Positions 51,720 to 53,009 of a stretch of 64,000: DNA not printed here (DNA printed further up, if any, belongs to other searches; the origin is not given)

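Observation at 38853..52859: Eight-gene MoxR/VWA (Bat-like) trans-envelope operon of unknown function with protease-like genes at both ends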

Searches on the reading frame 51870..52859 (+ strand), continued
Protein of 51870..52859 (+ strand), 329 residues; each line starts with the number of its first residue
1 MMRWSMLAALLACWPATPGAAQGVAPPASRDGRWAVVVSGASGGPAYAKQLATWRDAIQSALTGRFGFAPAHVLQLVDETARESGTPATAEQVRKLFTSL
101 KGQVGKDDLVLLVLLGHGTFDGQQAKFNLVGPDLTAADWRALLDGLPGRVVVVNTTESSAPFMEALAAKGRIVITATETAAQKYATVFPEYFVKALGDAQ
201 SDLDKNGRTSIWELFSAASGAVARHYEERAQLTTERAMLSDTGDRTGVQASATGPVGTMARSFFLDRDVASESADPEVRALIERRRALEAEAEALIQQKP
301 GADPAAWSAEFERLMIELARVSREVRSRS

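Call 40: search_protein_families(library=pfam, proteins=[P0132, P0137, P0142, P0128, P0207, P0219], max_evalue=0.01)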
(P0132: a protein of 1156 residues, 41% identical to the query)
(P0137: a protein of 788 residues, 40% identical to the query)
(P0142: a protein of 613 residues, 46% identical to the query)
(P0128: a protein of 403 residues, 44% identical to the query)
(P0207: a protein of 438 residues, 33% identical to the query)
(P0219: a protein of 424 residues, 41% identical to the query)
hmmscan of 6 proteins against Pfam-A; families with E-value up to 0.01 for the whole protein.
P0132 (1156 aa): 10 families
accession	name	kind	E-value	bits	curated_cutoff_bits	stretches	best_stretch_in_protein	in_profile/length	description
PF13485.12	Peptidase_MA_2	-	8.7e-12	45.7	32.4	1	476-608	68-200/201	Peptidase MA superfamily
PF14559.12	TPR_19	-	2.6e-11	44.1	25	2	205-261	2-58/68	Tetratricopeptide repeat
PF13414.12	TPR_11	-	6.2e-09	35.8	26.8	0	320-344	18-42/42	TPR repeat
PF23914.1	TPR_CcmH_CycH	-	4.7e-08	33.5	42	0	632-722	38-128/158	Cytochrome c-type biogenesis protein H TPR domain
PF13181.12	TPR_8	-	8.4e-08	32.2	25.7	0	331-362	2-33/34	Tetratricopeptide repeat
PF07719.23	TPR_2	-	1.7e-07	31.3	27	0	166-193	6-33/34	Tetratricopeptide repeat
PF13431.12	TPR_17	-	4.1e-05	24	24.4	0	320-349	3-32/34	Tetratricopeptide repeat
PF13428.12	TPR_14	-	9.8e-05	23.1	23.5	0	645-676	2-33/44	Tetratricopeptide repeat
PF00515.34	TPR_1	-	0.00097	19.3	27.8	0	176-192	16-32/34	Tetratricopeptide repeat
PF14561.12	TPR_20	-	0.0019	18.9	25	1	626-704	4-85/90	Tetratricopeptide repeat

P0137 (788 aa): 8 families
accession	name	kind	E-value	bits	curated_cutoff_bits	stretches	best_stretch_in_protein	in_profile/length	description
PF13485.12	Peptidase_MA_2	-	5e-13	49.7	32.4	1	103-237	65-200/201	Peptidase MA superfamily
PF23914.1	TPR_CcmH_CycH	-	5.2e-08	33.3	42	1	261-352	38-129/158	Cytochrome c-type biogenesis protein H TPR domain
PF07719.23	TPR_2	-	1.7e-05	25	27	0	275-305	3-33/34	Tetratricopeptide repeat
PF14559.12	TPR_19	-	6.3e-05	23.7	25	1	266-319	18-68/68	Tetratricopeptide repeat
PF13428.12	TPR_14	-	0.00014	22.7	23.5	0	274-305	2-33/44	Tetratricopeptide repeat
PF14561.12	TPR_20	-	0.0011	19.7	25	1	255-310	4-59/90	Tetratricopeptide repeat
PF13432.12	TPR_16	-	0.0027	18.6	32.7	1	261-306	19-64/65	Tetratricopeptide repeat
PF13431.12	TPR_17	-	0.0029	18.2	24.4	0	268-294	8-34/34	Tetratricopeptide repeat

P0142 (613 aa): 1 family
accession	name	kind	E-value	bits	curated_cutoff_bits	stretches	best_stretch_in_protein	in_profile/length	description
PF12704.14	MacB_PCD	-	5.1e-20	73.1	27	1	357-577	2-206/207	MacB-like periplasmic core domain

P0128 (403 aa): 0 families

P0207 (438 aa): 1 family
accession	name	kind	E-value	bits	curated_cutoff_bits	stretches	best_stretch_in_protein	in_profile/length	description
PF01650.23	Peptidase_C13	-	2.1e-06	27.9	22.8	1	190-315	84-228/258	Peptidase C13 family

P0219 (424 aa): 0 families

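Call 44: find_homologous_proteins(query=A2, max_evalue=1e-10)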
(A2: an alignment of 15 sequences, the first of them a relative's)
Query A2 (15 sequences) (376 aa, profile of the alignment): 4025 proteins with E <= 1e-10 among 8000 candidates; the best 120 are listed.
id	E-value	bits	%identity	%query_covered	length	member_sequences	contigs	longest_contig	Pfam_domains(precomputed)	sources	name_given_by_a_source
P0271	2.2e-118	413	39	84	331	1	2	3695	-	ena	-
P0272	9.4e-118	411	48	86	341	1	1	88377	-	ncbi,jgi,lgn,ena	-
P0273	1.8e-117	410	45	86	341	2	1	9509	PF01650.24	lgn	-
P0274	2.9e-117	410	37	84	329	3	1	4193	PF01650.24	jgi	jgi:Peptidase C13 family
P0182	3.8e-117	409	33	85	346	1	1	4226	-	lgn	-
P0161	4.6e-117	409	100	100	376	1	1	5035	-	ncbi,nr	ncbi:MAG TPA: hypothetical protein VEZ90_05290 [Blastocatellia bacterium]|nr:hypothetical protein [B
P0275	1.4e-116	407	39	82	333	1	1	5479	-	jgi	jgi:hypothetical protein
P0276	1.8e-116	407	47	85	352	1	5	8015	PF01650.24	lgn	-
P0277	6.3e-116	405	44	99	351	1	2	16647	PF01650.24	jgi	jgi:hypothetical protein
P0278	6.9e-116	405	36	84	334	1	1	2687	-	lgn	-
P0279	7.2e-116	405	38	84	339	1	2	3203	PF01650.24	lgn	-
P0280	7.6e-116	405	37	84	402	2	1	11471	PF01650.24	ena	-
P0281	1.6e-115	404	39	82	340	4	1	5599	-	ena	-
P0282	2.7e-115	403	39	84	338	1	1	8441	PF01650.24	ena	-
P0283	3.9e-115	403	46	85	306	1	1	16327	PF01650.24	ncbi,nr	ncbi:MAG: hypothetical protein HY314_05025 [Acidobacteria bacterium]|nr:hypothetical protein [Acidob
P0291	7.1e-115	402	56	86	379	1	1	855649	-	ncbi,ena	-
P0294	1.4e-114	401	49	86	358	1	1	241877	-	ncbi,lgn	-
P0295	1.8e-114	400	44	99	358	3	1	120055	-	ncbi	-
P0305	7.3e-114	398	35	76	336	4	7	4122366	-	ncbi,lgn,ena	-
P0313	1.7e-113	397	40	83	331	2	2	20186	PF01650.24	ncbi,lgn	ncbi:MAG: C13 family peptidase [Longimicrobiales bacterium]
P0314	1.8e-113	397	59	86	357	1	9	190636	-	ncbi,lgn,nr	ncbi:MAG TPA: hypothetical protein VNN73_13460 [Blastocatellia bacterium]|nr:hypothetical protein [B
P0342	1.8e-112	394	38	83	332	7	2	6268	PF01650.24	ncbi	-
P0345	1.9e-112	394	39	85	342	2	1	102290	-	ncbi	-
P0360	3.6e-112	393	49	86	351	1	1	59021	PF01650.24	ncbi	-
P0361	3.7e-112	393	40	78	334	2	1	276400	-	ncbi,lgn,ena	-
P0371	6.5e-112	392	40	84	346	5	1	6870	-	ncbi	-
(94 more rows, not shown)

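Call 45: find_encoding_contigs(protein=P0305, flank=10000, max_places=2)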
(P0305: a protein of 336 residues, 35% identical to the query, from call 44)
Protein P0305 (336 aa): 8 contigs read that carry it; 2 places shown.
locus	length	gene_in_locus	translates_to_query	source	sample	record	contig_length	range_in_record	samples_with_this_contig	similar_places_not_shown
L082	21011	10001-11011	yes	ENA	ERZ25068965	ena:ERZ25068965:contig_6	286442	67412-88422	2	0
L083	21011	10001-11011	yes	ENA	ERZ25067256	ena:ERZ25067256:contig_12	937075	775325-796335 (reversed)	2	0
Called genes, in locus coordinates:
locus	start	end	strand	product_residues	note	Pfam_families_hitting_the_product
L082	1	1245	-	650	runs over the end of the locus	PF03485:Arg_tRNA_synt_N, PF00750:tRNA-synt_1d, PF05746:DALR_1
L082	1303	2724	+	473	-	-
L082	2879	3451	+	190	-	-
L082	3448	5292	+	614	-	PF02574:S-methyl_trans, PF02219:MTHFR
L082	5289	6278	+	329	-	PF13519:VWA_2 (weak)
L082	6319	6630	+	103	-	-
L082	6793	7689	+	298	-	PF13709:DUF4159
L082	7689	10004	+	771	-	PF07090:GATase1_like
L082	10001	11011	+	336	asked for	-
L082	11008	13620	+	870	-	PF00515:TPR_1 (faint), PF03704:BTAD (faint), PF07719:TPR_2 (faint), PF07721:TPR_4 (faint), PF14559:TPR_19 (weak), PF13485:Peptidase_MA_2, PF13432:TPR_16 (weak), PF14559:TPR_19, +15 more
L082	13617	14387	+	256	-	PF13709:DUF4159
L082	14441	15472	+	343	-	PF20030:bpMoxR (weak), PF07726:AAA_3, PF07728:AAA_5, PF17863:AAA_lid_2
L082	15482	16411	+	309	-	PF01882:DUF58, PF13519:VWA_2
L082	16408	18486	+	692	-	PF07584:BatA, PF13519:VWA_2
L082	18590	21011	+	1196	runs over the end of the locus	PF13779:DUF4175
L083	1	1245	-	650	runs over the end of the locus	PF03485:Arg_tRNA_synt_N, PF00750:tRNA-synt_1d, PF05746:DALR_1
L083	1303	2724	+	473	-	-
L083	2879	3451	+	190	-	-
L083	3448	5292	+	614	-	PF02574:S-methyl_trans, PF02219:MTHFR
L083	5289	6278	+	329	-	PF13519:VWA_2 (weak)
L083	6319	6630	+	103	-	-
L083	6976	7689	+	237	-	PF13709:DUF4159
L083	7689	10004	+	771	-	PF07090:GATase1_like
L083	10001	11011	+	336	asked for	-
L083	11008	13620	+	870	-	PF00515:TPR_1 (faint), PF03704:BTAD (faint), PF07719:TPR_2 (faint), PF14559:TPR_19 (weak), PF13432:TPR_16 (weak), PF13485:Peptidase_MA_2, PF13432:TPR_16 (weak), PF14559:TPR_19, +16 more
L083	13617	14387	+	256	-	PF13709:DUF4159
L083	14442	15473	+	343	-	PF20030:bpMoxR, PF07726:AAA_3, PF07728:AAA_5, PF17863:AAA_lid_2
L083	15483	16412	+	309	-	PF01882:DUF58, PF13519:VWA_2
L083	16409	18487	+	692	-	PF07584:BatA, PF13519:VWA_2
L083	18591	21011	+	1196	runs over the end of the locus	PF13779:DUF4175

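Call 46: find_encoding_contigs(protein=P0361, flank=10000, max_places=2)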
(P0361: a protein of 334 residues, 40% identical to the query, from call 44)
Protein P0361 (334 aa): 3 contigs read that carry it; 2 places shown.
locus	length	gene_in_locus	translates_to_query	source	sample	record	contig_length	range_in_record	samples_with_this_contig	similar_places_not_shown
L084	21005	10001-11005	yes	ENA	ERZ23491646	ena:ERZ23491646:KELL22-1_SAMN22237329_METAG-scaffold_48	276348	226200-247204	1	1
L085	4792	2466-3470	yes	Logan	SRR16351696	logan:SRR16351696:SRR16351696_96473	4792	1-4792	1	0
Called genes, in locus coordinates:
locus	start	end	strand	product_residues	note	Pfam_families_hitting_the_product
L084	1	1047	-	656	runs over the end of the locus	PF00578:AhpC-TSA (weak), PF08534:Redoxin (weak)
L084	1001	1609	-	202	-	PF00440:TetR_N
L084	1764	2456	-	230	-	-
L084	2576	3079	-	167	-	-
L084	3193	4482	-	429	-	PF13657:Couple_hipA, PF07804:HipA_C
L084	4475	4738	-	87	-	PF13560:HTH_31, PF13744:HTH_37 (weak), PF12844:HTH_19, PF01381:HTH_3, PF13443:HTH_26 (weak)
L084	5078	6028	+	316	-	PF00174:Oxidored_molyb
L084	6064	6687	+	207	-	PF01794:Ferric_reduct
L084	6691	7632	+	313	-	PF13709:DUF4159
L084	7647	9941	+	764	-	PF00630:Filamin (faint), PF11896:GlgE_dom_N_S (weak)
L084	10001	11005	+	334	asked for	-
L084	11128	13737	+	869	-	PF00515:TPR_1 (faint), PF07719:TPR_2 (faint), PF12895:ANAPC3 (faint), PF13174:TPR_6 (faint), PF14559:TPR_19 (weak), PF13485:Peptidase_MA_2, PF13424:TPR_12, PF13432:TPR_16 (weak), +9 more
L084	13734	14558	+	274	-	PF13709:DUF4159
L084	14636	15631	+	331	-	PF20030:bpMoxR, PF07726:AAA_3, PF07728:AAA_5, PF17863:AAA_lid_2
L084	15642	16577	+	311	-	PF01882:DUF58, PF13519:VWA_2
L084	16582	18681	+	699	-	PF07584:BatA, PF00092:VWA (weak), PF13519:VWA_2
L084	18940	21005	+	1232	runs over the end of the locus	-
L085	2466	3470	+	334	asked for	-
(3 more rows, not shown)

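Call 47: list_cluster_members(proteins=[P0305, P0361, P0345, P0294, P0291, P0272, P0295, P0360, P0342, P0371])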
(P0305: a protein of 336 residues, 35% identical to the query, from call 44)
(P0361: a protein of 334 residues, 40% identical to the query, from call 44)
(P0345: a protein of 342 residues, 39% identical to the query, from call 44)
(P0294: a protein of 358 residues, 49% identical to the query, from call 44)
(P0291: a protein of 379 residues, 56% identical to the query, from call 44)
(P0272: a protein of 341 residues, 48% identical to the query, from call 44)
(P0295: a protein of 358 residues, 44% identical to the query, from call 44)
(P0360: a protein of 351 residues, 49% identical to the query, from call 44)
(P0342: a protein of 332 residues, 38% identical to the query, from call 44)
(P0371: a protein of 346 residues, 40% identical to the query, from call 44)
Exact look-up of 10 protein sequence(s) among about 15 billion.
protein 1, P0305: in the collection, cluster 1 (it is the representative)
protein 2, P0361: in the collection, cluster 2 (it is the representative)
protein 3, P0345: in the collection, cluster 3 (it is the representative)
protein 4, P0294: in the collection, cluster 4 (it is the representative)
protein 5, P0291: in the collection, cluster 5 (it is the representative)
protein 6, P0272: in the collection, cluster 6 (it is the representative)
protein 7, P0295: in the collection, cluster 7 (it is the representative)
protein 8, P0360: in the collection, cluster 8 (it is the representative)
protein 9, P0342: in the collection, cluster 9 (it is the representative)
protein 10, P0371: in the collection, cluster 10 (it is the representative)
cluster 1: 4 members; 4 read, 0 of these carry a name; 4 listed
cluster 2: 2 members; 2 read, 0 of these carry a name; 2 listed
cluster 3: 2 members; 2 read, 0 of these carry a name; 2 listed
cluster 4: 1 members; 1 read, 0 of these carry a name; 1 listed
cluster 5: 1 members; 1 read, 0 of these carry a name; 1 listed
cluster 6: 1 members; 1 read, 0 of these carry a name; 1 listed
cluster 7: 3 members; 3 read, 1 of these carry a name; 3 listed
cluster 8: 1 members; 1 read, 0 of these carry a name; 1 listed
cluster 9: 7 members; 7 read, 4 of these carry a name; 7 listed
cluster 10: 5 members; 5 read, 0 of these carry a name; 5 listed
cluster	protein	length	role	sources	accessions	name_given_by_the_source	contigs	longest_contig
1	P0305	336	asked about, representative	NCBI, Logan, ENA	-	-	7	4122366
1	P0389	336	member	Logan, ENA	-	-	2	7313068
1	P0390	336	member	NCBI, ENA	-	-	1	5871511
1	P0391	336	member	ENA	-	-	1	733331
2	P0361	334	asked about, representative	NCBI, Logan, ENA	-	-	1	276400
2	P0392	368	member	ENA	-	-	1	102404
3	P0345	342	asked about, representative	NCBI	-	-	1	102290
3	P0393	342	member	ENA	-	-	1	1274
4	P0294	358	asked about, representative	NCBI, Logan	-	-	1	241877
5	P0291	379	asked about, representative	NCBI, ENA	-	-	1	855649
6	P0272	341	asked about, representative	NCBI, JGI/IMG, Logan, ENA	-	-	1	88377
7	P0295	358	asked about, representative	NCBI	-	-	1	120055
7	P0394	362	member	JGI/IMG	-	hypothetical protein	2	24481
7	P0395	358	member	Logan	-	-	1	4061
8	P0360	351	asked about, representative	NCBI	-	-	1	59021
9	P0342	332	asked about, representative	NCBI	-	-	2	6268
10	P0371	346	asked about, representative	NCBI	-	-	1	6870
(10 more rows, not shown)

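Call 49: find_encoding_contigs(protein=P0314, flank=10000, max_places=1)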
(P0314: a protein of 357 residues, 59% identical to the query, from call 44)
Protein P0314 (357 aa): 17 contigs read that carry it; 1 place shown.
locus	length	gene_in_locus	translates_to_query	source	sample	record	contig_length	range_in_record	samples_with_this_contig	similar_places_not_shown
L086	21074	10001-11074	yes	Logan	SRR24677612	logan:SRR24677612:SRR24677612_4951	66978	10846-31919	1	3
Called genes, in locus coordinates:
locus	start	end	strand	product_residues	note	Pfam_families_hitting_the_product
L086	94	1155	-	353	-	PF00092:VWA, PF13519:VWA_2, PF13768:VWA_3 (weak)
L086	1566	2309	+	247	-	PF03740:PdxJ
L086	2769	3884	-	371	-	PF01820:Dala_Dala_lig_N, PF02786:CPSase_L_D2, PF02222:ATP-grasp, PF07478:Dala_Dala_lig_C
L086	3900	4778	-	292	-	PF00491:Arginase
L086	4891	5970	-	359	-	-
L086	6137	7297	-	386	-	PF01464:SLT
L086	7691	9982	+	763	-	PF00630:Filamin (faint), PF01835:MG2 (faint), PF07090:GATase1_like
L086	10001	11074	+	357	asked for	-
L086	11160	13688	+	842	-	PF13432:TPR_16, PF14559:TPR_19, PF13432:TPR_16 (weak), PF13485:Peptidase_MA_2, PF13424:TPR_12 (weak), PF23914:TPR_CcmH_CycH (weak), PF09976:TPR_21 (weak), PF13432:TPR_16, +15 more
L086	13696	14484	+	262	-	PF13709:DUF4159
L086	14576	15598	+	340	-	PF20030:bpMoxR, PF07726:AAA_3, PF07728:AAA_5, PF17863:AAA_lid_2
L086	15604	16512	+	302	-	PF01882:DUF58, PF13519:VWA_2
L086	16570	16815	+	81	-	-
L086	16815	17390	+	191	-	-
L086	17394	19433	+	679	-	PF07584:BatA, PF00092:VWA, PF13519:VWA_2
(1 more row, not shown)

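Call 50: find_encoding_contigs(protein=P0360, flank=10000, max_places=1)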
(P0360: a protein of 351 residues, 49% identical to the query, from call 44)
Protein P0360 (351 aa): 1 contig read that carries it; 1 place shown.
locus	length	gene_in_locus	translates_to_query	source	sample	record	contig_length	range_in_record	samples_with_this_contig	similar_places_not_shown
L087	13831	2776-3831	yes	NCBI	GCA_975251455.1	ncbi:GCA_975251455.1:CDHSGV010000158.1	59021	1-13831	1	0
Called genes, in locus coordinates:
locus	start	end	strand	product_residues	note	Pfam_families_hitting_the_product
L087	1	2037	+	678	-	?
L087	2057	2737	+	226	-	PF05685:Uma2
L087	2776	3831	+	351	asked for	PF01650:Peptidase_C13 (weak)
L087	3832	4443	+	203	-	-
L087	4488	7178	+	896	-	PF21033:RMD1-3 (faint), PF00515:TPR_1 (faint), PF07719:TPR_2 (faint), PF12895:ANAPC3 (faint), PF14559:TPR_19 (weak), PF13485:Peptidase_MA_2, PF13432:TPR_16, PF14561:TPR_20 (weak), +9 more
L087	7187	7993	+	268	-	PF13709:DUF4159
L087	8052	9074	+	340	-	PF20030:bpMoxR, PF07726:AAA_3, PF07728:AAA_5, PF17863:AAA_lid_2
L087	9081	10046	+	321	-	PF01882:DUF58, PF13519:VWA_2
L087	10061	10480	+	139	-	PF08814:XisH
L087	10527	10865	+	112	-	PF04255:DUF433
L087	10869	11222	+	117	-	PF18480:DUF5615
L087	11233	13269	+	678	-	PF07584:BatA, PF13519:VWA_2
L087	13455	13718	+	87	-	PF15731:MqsA_antitoxin (weak)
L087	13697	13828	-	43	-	-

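Call 51: find_encoding_contigs(protein=P0313, flank=10000, max_places=1)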
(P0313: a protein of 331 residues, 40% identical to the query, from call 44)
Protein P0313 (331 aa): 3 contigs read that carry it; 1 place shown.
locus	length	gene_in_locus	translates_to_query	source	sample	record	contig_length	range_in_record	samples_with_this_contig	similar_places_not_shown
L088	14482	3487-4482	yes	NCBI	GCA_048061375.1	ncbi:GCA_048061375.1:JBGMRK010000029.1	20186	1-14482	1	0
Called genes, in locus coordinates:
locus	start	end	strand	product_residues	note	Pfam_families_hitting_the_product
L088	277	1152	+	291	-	PF13709:DUF4159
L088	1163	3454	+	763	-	-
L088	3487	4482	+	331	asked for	PF01650:Peptidase_C13 (faint)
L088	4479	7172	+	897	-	PF09976:TPR_21 (faint), PF12895:ANAPC3 (faint), PF13371:TPR_9 (faint), PF13428:TPR_14 (faint), PF25062:ARM_TT21_N (faint), PF00515:TPR_1 (faint), PF07719:TPR_2 (faint), PF13485:Peptidase_MA_2 (weak), +5 more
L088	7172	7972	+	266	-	PF13709:DUF4159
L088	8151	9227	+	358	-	PF00493:MCM (faint), PF20030:bpMoxR, PF07726:AAA_3, PF07728:AAA_5, PF17863:AAA_lid_2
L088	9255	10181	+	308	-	PF01882:DUF58, PF13519:VWA_2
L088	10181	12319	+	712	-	PF07584:BatA, PF00092:VWA, PF13519:VWA_2, PF14258:DUF4350 (weak)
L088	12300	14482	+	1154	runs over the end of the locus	PF13779:DUF4175 (faint)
